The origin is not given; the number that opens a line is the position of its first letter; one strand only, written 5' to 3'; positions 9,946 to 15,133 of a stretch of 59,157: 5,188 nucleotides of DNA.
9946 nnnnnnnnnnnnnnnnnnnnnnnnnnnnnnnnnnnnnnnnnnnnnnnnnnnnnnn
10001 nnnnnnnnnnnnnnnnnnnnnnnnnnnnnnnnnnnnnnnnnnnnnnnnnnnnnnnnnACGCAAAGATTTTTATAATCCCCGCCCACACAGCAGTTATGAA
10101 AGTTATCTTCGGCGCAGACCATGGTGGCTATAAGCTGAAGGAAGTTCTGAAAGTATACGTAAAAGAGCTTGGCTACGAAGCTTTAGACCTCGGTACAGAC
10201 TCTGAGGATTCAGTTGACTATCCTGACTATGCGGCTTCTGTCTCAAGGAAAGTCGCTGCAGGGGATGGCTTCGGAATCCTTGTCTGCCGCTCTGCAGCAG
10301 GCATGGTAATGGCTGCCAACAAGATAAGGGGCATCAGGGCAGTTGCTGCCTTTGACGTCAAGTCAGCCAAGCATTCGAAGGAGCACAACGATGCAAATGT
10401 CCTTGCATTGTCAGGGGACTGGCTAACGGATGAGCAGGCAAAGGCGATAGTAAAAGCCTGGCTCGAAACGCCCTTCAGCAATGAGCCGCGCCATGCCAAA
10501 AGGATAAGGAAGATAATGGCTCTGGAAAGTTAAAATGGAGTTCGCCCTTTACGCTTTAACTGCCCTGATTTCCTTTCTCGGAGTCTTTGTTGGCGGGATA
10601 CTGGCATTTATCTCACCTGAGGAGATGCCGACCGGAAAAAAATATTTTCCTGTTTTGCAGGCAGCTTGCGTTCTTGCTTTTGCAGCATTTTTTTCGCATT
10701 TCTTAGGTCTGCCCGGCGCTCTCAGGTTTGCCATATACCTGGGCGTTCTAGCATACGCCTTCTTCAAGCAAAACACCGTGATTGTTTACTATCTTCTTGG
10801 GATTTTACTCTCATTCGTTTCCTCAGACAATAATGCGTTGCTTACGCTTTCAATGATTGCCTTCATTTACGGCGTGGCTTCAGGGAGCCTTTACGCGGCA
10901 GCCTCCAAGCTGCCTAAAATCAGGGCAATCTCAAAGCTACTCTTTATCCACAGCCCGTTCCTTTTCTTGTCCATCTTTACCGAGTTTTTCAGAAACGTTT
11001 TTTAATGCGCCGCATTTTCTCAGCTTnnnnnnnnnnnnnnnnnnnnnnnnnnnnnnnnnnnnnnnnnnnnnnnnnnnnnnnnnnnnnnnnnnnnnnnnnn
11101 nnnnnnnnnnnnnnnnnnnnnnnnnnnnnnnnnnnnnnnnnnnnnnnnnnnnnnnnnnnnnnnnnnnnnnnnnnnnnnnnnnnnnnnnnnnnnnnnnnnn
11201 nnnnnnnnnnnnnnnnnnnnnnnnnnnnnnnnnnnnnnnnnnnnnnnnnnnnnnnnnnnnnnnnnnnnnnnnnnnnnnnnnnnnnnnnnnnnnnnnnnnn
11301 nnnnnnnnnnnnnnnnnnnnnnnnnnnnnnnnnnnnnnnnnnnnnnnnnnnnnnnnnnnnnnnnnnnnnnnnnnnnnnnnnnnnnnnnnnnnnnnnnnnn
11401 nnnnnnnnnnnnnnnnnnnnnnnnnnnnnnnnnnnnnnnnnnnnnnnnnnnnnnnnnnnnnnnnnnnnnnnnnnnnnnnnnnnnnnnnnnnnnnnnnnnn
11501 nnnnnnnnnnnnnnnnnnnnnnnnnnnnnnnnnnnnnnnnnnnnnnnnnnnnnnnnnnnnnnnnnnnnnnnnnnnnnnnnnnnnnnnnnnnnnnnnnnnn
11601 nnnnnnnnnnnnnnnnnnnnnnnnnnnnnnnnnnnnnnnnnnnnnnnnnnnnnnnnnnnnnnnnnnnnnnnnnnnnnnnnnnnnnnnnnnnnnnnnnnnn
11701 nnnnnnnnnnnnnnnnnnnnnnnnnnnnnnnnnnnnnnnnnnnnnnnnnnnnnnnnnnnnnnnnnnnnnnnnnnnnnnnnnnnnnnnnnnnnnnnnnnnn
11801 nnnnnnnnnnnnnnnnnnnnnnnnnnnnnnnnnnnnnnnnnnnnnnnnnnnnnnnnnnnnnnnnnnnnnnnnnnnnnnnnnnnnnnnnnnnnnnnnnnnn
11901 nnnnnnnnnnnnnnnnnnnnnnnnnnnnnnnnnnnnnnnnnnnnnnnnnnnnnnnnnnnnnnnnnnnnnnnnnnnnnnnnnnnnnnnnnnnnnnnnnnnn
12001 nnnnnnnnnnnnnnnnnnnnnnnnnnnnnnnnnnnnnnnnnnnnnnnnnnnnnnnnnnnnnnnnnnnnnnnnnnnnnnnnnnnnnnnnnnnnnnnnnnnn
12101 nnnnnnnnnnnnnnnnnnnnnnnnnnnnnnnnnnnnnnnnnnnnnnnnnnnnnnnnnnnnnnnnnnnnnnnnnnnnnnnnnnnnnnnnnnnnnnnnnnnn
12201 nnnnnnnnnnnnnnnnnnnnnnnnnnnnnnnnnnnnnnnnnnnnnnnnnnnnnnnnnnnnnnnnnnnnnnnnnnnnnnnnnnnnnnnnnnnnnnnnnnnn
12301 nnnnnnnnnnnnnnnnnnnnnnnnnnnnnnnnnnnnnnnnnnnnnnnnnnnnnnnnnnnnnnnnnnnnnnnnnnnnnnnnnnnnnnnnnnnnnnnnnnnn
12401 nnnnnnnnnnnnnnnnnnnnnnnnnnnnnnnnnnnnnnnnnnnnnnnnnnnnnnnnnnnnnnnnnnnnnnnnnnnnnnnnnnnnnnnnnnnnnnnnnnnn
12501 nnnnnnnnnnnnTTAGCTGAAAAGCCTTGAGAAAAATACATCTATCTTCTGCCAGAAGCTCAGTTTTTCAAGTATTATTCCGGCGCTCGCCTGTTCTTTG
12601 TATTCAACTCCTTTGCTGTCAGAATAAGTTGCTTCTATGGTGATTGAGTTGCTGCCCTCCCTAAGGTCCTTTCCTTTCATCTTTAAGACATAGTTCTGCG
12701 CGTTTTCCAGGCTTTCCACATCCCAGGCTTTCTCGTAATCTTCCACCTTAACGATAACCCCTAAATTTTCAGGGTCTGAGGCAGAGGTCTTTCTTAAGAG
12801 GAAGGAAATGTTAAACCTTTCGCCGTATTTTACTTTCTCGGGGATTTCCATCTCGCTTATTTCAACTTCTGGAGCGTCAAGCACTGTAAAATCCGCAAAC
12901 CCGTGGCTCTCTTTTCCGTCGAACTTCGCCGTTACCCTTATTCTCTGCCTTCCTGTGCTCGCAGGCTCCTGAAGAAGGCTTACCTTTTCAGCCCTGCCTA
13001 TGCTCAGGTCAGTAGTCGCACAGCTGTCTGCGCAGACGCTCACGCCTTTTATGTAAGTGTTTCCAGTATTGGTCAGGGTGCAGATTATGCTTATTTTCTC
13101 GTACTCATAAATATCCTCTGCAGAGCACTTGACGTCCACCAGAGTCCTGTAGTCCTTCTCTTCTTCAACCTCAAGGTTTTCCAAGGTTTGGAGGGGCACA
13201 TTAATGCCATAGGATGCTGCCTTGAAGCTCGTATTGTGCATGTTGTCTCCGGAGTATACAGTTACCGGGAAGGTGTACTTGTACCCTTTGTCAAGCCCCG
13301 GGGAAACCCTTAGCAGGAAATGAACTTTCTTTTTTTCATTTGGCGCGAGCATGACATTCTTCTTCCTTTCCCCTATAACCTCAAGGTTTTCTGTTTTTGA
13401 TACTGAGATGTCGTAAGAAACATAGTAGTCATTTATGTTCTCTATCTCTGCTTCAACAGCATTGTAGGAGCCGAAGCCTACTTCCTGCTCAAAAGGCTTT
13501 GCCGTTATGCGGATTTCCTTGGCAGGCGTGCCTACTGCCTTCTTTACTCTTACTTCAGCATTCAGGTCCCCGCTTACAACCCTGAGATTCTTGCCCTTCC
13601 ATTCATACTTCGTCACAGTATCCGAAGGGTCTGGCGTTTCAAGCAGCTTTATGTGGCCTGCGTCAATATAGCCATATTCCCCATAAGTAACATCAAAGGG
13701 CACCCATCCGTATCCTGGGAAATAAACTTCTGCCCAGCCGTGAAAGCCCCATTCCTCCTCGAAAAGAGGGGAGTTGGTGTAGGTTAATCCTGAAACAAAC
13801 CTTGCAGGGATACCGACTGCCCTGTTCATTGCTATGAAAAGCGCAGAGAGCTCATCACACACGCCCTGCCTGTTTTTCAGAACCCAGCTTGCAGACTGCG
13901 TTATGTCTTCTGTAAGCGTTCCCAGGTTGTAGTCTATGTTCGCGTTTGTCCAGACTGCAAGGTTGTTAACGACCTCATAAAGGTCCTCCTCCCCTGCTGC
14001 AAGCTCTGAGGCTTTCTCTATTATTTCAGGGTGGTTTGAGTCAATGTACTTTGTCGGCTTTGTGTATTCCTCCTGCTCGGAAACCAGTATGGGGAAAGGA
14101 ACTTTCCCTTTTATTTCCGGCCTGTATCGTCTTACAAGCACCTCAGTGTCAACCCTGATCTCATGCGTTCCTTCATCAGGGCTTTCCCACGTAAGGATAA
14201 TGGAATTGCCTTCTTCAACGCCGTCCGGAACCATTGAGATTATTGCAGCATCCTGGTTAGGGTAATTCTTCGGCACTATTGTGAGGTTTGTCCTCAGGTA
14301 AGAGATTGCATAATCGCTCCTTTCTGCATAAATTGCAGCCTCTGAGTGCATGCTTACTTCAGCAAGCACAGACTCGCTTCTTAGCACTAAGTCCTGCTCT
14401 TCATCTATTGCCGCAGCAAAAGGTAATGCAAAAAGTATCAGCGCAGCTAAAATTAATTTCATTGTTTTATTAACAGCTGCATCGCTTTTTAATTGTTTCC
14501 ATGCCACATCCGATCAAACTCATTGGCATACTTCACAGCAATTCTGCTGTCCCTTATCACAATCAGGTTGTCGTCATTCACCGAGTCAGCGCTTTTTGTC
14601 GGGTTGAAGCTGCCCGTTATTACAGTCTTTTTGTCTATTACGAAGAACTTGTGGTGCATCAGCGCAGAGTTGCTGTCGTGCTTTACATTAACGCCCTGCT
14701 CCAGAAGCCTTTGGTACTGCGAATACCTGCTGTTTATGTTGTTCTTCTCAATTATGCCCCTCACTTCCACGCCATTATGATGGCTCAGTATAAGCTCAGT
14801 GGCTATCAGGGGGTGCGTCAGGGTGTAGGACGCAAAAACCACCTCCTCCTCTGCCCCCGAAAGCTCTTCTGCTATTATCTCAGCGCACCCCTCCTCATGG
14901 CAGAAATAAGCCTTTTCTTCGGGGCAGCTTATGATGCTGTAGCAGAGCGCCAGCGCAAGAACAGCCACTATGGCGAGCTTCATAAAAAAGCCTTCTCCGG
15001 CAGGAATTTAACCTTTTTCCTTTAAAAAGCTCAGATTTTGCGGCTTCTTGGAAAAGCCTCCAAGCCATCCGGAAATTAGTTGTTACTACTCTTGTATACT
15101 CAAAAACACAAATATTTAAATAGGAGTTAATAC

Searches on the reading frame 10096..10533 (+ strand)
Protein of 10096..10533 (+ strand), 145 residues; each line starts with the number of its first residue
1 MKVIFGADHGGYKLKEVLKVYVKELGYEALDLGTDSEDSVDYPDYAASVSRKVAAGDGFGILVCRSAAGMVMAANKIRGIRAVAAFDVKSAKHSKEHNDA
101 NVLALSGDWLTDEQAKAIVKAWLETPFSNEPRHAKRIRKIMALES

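Call 75: search_protein_families(library=pfam, proteins=[window:10096-10533:+])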
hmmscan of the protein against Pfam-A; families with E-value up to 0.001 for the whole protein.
window:10096-10533:+ (145 aa): 1 family
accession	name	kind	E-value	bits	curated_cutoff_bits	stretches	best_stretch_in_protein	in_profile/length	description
PF02502.23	LacAB_rpiB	-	5.7e-47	159.6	24.7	1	3-140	1-138/138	Ribose/Galactose Isomerase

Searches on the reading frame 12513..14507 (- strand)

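Call 25: search_protein_families(library=pfam, proteins=[window:12513-14507:-])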
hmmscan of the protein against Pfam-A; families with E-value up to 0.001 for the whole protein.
window:12513-14507:- (664 aa): 2 families
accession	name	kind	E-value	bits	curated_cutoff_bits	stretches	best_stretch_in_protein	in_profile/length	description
PF01841.26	Transglut_core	-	4.8e-27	94.8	23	1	166-272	4-107/108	Transglutaminase-like superfamily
PF11614.14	FixG_C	-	9.9e-05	22.9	25.6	0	349-422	33-105/119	IG-like fold at C-terminal of FixG, putative oxidoreductase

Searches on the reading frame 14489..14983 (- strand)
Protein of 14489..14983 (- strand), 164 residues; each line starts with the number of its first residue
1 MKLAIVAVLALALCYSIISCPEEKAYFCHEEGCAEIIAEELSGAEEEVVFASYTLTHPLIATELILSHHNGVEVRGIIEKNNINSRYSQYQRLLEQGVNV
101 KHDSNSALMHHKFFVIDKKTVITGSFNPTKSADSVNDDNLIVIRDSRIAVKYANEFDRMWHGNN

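Call 75: search_protein_families(library=pfam, proteins=[window:14489-14983:-])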
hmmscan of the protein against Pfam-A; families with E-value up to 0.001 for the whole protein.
window:14489-14983:- (164 aa): 3 families
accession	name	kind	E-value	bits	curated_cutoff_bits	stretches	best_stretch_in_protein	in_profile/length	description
PF13091.12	PLDc_2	-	1.1e-27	96.9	27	1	38-160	2-132/132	PLD-like domain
PF24217.1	DUF7436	-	0.00014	22.2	34.2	1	67-161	57-148/153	Family of unknown function (DUF7436)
PF00614.28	PLDc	-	0.00075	19.9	21.9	0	108-127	4-23/28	Phospholipase D Active site motif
